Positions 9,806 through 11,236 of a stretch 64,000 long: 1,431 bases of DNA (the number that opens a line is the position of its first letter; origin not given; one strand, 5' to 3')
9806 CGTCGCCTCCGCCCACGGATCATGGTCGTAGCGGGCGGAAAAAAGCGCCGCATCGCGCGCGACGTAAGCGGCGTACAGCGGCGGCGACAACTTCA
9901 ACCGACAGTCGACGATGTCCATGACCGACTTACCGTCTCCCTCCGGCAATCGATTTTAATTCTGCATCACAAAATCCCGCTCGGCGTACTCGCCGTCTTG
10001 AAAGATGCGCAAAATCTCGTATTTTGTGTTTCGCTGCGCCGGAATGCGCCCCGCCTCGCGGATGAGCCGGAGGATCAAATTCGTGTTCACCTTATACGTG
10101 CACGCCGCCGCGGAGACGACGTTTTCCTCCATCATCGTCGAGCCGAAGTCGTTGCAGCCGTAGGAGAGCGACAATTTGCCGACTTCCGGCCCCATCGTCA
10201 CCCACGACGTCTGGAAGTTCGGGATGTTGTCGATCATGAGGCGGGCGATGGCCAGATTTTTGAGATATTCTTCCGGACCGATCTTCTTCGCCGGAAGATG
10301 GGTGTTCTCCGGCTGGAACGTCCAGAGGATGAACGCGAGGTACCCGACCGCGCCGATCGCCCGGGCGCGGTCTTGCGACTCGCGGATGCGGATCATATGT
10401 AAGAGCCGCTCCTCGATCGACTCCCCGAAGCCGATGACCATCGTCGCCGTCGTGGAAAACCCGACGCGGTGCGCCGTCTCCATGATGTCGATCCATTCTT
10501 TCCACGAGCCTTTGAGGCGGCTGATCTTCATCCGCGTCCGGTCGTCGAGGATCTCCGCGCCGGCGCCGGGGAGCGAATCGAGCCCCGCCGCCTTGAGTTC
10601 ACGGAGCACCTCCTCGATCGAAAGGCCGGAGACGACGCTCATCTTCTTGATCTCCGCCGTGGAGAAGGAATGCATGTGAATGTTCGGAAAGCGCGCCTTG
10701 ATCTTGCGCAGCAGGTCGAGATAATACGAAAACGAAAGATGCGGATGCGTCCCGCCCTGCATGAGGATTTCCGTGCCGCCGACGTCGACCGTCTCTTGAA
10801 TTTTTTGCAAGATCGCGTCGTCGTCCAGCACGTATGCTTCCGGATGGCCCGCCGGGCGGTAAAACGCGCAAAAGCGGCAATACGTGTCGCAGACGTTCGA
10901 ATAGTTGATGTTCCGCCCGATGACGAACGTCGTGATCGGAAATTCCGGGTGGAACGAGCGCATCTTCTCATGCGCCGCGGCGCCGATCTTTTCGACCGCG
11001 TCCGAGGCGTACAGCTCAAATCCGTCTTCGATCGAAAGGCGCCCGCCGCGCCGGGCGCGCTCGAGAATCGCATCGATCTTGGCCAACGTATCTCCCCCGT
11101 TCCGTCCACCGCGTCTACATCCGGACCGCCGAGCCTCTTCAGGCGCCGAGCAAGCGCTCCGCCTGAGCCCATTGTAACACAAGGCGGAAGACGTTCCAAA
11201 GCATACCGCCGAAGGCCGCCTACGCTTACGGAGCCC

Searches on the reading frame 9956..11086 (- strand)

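Call 51: search_protein_families(library=ncbifam, proteins=[window:9956-11086:-], max_evalue=0.001)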
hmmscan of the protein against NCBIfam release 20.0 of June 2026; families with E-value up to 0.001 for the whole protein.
window:9956-11086:- (376 aa): 16 families
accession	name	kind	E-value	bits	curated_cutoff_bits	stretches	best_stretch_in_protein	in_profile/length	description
TIGR03699.1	menaquin_MqnC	equivalog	1.3e-140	468.1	428.1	1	16-359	2-342/342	cyclic dehypoxanthinyl futalosine synthase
NF006277.0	PRK08445.1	equivalog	1.1e-111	373.1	576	1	16-362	3-348/348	dehypoxanthine futalosine cyclase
TIGR00423.1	TIGR00423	subfamily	3.9e-103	344.9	260.25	1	53-359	2-310/310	CofH family radical SAM protein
TIGR03700.1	mena_SCO4494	equivalog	9e-95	317.5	434.55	1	7-358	1-350/351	aminofutalosine synthase MqnE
NF005609.0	PRK07360.1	equivalog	5.1e-90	301.9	426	1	3-360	7-369/374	7,8-didemethyl-8-hydroxy-5-deazariboflavin synthase subunit CofH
TIGR03551.1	F420_cofH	equivalog_domain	1.1e-88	297.5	374.1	1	51-358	34-344/345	5-amino-6-(D-ribitylamino)uracil--L-tyrosine 4-hydroxyphenyl transferase CofH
NF006687.0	PRK09234.1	equivalog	1.1e-79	268.6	1018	1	9-358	484-836/849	bifunctional FO biosynthesis protein CofGH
NF006276.0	PRK08444.1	equivalog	6.3e-72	242.5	560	1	7-362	3-353/353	aminofutalosine synthase MqnE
NF004580.0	PRK05926.1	equivalog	2.5e-57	194.8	583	1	63-355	75-368/370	hypothetical protein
TIGR03550.1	F420_cofG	equivalog_domain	1.3e-13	50.8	213.35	1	62-315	10-264/322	7,8-didemethyl-8-hydroxy-5-deazariboflavin synthase CofG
NF004884.0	PRK06245.1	equivalog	1.4e-10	40.6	209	1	53-126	12-83/340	7,8-didemethyl-8-hydroxy-5-deazariboflavin synthase subunit CofG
TIGR03956.1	rSAM_HydE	equivalog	1.3e-08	34.5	254.6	1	42-145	36-137/340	[FeFe] hydrogenase H-cluster radical SAM maturase HydE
TIGR03957.1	rSAM_HmdB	equivalog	1.6e-07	30.8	320.9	1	30-321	17-285/317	5,10-methenyltetrahydromethanopterin hydrogenase cofactor biosynthesis protein HmdB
TIGR03910.1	pyrrolys_PylB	equivalog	8e-07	28.3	348.2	1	3-239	4-230/347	methylornithine synthase PylB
TIGR02351.2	thiH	equivalog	4.3e-06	26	380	1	20-141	38-158/364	2-iminoacetate synthase ThiH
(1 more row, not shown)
